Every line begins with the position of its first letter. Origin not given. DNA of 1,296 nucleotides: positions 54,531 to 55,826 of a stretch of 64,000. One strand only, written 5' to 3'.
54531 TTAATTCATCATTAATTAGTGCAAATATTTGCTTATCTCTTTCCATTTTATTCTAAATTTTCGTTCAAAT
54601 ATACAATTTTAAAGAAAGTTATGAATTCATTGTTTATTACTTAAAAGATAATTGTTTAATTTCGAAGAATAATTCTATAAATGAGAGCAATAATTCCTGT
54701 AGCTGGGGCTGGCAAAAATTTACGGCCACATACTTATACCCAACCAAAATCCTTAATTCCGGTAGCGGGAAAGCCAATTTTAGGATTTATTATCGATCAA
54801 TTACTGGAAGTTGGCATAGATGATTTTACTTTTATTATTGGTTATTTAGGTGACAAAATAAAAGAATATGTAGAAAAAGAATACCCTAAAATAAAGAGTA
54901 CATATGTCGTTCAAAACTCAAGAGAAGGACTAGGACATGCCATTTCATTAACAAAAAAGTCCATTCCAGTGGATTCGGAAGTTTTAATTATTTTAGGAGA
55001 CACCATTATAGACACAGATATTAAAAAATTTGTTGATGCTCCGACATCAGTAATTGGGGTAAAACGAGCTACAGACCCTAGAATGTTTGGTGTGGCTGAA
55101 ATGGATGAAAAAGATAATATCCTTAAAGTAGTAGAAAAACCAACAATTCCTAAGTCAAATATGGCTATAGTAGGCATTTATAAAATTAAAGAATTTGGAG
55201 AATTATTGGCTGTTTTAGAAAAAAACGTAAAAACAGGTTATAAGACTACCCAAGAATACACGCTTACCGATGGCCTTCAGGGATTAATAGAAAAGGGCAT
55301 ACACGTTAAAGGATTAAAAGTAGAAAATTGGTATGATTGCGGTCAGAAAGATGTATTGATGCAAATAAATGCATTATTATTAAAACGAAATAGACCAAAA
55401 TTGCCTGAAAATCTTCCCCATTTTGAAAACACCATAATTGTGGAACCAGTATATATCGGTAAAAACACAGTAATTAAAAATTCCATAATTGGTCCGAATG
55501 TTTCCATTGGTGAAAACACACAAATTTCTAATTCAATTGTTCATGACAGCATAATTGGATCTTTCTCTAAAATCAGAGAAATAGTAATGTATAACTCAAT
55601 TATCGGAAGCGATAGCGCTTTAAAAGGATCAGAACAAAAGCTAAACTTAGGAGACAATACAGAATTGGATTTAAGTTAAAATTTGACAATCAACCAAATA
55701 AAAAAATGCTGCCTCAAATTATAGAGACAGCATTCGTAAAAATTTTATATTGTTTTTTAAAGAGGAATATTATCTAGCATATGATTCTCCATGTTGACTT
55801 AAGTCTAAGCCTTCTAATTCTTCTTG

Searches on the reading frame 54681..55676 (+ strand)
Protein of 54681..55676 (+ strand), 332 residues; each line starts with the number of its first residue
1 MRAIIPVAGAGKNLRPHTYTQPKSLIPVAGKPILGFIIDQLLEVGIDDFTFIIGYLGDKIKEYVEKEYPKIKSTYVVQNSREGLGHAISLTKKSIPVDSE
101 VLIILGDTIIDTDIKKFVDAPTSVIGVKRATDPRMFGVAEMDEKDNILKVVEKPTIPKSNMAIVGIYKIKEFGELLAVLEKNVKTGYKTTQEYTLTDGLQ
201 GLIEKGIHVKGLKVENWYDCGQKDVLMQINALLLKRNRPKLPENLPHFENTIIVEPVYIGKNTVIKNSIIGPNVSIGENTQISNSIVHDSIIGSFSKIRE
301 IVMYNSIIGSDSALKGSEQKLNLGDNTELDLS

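Call 27: find_encoding_contigs(protein=window:54681-55676:+, flank=10000, max_places=8)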
Protein window:54681-55676:+ (332 aa): 24 contigs read that carry it; 8 places shown.
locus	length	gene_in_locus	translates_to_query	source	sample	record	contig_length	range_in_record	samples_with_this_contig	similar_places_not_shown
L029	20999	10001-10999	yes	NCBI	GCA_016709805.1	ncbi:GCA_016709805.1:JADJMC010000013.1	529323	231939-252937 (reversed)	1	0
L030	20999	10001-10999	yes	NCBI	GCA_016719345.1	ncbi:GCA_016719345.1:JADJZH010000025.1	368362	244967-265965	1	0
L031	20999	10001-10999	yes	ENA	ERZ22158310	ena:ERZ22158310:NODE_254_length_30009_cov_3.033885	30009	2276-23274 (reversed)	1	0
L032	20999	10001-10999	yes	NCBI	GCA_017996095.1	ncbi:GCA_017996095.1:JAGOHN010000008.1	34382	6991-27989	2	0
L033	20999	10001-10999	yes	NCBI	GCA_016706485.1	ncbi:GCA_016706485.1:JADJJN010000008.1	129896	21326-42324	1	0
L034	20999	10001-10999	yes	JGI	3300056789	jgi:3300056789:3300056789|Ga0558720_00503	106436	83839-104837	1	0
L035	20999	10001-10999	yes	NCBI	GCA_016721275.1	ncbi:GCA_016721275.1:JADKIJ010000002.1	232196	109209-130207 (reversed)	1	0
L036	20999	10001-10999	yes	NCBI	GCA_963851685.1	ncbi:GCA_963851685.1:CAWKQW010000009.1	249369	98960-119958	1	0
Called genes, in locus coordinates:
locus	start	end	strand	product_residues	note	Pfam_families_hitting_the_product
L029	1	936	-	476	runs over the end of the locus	PF01943:Polysacc_synt, PF13440:Polysacc_synt_3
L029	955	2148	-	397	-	PF00202:Aminotran_3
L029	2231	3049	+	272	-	PF00106:adh_short, PF08659:KR, PF13561:adh_short_C2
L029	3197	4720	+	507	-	PF28494:GlyRS_ins_1, PF00587:tRNA-synt_2b, PF03129:HGTP_anticodon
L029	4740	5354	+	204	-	-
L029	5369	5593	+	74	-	-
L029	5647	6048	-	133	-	PF00903:Glyoxalase, PF13669:Glyoxalase_4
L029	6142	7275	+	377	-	PF00266:Aminotran_5, PF01041:DegT_DnrJ_EryC1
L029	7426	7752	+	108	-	PF01521:Fe-S_biosyn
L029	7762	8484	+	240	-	PF00899:ThiF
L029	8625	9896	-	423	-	PF00464:SHMT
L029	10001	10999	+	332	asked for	PF00483:NTP_transferase, PF25084:LbH_EIF2B, PF25087:GMPPB_C (weak), PF00132:Hexapep (faint)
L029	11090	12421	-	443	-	PF00909:Ammonium_transp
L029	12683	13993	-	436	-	PF00909:Ammonium_transp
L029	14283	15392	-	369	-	-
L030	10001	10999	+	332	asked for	PF00483:NTP_transferase, PF25084:LbH_EIF2B, PF25087:GMPPB_C (weak), PF00132:Hexapep (faint)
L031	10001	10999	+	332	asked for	PF00483:NTP_transferase, PF25084:LbH_EIF2B, PF25087:GMPPB_C (weak), PF00132:Hexapep (faint)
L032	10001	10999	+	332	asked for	PF00483:NTP_transferase, PF25084:LbH_EIF2B, PF25087:GMPPB_C (weak), PF00132:Hexapep (faint)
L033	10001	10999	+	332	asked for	PF00483:NTP_transferase, PF25084:LbH_EIF2B, PF25087:GMPPB_C (weak), PF00132:Hexapep (faint)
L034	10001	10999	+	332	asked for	PF00483:NTP_transferase, PF25084:LbH_EIF2B, PF25087:GMPPB_C (weak), PF00132:Hexapep (faint)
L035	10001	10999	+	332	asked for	PF00483:NTP_transferase, PF25084:LbH_EIF2B, PF25087:GMPPB_C (weak), PF00132:Hexapep (faint)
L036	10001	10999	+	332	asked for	PF00483:NTP_transferase, PF25084:LbH_EIF2B, PF25087:GMPPB_C (weak), PF00132:Hexapep (faint)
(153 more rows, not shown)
